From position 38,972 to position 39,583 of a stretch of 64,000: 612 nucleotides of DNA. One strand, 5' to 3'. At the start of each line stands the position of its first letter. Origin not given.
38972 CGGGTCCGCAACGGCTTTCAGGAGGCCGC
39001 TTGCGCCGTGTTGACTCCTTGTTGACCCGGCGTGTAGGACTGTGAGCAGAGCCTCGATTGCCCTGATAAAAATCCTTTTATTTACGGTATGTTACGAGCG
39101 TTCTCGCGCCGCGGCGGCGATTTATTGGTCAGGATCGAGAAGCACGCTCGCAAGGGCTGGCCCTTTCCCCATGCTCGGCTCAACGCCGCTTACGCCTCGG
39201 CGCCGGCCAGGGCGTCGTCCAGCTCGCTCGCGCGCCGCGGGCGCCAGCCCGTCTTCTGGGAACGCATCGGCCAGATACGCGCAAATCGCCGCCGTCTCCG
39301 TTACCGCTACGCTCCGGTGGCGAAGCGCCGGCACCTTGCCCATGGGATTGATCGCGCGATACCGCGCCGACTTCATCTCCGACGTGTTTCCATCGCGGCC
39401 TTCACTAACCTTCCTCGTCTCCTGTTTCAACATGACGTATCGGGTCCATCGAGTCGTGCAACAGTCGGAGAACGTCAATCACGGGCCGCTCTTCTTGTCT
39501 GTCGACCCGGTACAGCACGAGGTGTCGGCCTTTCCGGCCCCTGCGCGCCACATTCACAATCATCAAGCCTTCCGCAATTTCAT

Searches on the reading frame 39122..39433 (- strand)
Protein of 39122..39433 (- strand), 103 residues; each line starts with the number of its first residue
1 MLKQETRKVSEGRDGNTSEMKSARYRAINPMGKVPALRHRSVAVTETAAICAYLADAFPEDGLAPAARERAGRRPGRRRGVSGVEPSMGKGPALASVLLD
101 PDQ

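Call 46: search_protein_families(library=pfam, proteins=[window:39122-39433:-], max_evalue=0.1)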
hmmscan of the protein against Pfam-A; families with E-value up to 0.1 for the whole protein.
window:39122-39433:- (103 aa): 4 families
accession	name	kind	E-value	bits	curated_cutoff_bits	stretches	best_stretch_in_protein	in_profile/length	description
PF13409.12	GST_N_2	-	2.1e-09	38.3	25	1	15-56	27-69/70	Glutathione S-transferase, N-terminal domain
PF13417.12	GST_N_3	-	1.2e-07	32.3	22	1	19-60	32-73/75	Glutathione S-transferase, N-terminal domain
PF02798.26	GST_N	-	5.1e-07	30.4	20.9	1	17-55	37-75/76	Glutathione S-transferase, N-terminal domain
PF10568.15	Tom37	-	0.07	13.9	25.1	1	27-58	24-56/124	Outer mitochondrial membrane transport complex protein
